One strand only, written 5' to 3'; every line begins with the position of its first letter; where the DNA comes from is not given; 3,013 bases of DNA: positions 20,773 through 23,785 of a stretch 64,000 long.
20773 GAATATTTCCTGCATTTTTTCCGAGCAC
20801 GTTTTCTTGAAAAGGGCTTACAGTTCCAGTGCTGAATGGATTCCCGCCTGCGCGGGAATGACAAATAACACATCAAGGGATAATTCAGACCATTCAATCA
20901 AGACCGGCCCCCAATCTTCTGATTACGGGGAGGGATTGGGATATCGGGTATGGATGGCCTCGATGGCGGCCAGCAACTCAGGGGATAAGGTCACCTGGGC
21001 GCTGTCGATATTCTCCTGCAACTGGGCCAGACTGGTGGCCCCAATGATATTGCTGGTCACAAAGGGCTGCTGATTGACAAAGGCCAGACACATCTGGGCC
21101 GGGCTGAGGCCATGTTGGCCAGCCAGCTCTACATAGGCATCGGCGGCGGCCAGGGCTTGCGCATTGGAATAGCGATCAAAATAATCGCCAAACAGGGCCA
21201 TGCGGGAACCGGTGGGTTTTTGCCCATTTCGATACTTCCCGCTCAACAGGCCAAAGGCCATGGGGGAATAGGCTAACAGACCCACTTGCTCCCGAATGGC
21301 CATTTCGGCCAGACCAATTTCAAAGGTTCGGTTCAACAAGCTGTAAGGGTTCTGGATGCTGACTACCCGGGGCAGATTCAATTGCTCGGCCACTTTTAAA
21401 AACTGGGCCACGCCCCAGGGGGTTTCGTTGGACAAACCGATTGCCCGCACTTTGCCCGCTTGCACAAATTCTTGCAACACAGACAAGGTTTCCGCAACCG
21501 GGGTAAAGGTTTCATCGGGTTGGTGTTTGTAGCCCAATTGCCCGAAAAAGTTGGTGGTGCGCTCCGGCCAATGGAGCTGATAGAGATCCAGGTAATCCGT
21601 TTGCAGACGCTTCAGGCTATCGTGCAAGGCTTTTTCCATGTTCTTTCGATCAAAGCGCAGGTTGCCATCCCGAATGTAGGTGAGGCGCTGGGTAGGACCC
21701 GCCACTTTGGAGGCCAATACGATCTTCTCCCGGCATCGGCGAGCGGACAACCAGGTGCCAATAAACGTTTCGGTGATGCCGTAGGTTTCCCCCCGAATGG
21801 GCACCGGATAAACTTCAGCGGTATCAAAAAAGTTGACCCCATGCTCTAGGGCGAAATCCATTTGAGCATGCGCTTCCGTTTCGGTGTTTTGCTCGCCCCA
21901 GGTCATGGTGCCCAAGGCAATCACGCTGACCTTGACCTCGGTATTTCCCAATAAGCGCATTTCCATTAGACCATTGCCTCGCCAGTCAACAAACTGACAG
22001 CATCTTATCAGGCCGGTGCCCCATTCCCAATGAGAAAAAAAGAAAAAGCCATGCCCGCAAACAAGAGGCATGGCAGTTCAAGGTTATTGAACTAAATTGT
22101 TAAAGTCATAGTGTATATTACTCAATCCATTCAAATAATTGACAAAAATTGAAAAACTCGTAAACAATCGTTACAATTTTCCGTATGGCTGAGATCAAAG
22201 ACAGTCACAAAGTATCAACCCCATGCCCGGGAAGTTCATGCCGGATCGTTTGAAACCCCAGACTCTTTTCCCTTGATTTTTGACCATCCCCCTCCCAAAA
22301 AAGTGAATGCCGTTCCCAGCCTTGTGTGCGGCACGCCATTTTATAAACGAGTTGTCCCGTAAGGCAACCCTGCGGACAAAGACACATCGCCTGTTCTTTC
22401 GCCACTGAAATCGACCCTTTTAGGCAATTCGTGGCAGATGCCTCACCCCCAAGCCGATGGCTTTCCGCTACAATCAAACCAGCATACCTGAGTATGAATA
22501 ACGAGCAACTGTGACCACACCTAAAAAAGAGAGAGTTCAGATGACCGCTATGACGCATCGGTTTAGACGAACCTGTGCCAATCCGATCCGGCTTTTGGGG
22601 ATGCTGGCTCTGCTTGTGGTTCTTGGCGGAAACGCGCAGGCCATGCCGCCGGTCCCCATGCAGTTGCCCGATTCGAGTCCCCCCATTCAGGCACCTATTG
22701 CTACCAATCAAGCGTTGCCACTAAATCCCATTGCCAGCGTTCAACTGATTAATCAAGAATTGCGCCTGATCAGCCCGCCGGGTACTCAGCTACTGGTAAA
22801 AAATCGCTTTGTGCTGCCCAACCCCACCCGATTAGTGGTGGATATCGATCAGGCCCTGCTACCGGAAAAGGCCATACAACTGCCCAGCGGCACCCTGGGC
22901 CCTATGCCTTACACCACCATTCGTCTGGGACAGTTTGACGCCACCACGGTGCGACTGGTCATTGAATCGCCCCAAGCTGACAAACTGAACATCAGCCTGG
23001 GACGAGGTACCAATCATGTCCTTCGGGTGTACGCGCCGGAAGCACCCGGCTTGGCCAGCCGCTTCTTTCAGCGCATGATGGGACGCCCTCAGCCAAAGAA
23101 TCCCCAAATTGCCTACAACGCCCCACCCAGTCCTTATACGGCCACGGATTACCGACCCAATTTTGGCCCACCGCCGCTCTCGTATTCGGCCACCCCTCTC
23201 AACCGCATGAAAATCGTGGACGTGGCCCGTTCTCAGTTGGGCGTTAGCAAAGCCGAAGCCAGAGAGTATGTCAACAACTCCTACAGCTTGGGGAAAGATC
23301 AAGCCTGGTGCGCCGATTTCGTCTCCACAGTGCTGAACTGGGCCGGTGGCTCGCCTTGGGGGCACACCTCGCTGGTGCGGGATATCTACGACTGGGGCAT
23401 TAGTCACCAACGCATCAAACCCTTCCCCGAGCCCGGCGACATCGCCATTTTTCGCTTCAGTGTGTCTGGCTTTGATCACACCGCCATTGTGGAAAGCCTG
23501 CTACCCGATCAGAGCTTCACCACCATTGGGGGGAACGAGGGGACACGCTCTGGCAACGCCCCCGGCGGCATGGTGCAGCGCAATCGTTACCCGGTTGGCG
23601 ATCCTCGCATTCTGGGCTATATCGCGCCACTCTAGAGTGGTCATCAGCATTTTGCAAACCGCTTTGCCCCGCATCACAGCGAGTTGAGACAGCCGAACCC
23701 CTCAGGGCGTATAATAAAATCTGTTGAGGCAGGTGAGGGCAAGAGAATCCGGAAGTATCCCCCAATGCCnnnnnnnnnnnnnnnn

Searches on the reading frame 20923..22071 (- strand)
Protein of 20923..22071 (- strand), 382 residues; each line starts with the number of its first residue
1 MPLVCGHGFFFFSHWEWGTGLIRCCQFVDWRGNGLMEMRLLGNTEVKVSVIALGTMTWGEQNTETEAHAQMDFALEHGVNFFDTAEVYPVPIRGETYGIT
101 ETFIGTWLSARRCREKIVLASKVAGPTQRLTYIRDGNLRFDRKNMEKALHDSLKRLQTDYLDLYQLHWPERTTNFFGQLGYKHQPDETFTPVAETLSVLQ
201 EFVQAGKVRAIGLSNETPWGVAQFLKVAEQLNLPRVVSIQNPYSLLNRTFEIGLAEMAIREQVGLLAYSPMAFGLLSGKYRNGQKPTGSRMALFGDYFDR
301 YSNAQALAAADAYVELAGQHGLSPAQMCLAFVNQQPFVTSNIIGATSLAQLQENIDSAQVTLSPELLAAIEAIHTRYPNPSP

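Call 29: search_protein_families(library=pfam, proteins=[window:20923-22071:-], max_evalue=0.001)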
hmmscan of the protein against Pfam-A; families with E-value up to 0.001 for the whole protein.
window:20923-22071:- (382 aa): 1 family
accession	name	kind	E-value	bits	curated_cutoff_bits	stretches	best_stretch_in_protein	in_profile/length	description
PF00248.27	Aldo_ket_red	-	7.8e-68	229.1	24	1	51-373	2-289/291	Aldo/keto reductase family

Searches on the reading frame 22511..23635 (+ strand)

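Call 5: search_protein_families(library=pfam, proteins=[window:22511-23635:+], max_evalue=0.01)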
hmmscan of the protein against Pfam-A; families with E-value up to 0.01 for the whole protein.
window:22511-23635:+ (374 aa): 2 families
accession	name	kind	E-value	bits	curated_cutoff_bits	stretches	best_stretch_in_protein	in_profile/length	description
PF05257.22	CHAP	-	8.1e-10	39.5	26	1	262-342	4-81/81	CHAP domain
PF11741.13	AMIN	-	2.2e-06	28.1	20.5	1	98-154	24-79/101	AMIN domain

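Call 6: search_protein_families(library=ncbifam, proteins=[window:22511-23635:+], max_evalue=0.01)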
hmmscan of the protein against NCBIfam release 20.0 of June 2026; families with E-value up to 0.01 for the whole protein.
window:22511-23635:+ (374 aa): 2 families
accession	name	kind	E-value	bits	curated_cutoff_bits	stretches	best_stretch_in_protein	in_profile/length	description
NF038267.1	amidase_AmiC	exception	2e-06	26.7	700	1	95-155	58-119/407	N-acetylmuramoyl-L-alanine amidase AmiC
TIGR02594.1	TIGR02594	subfamily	2.1e-05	24.8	70.55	1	236-345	3-115/132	TIGR02594 family protein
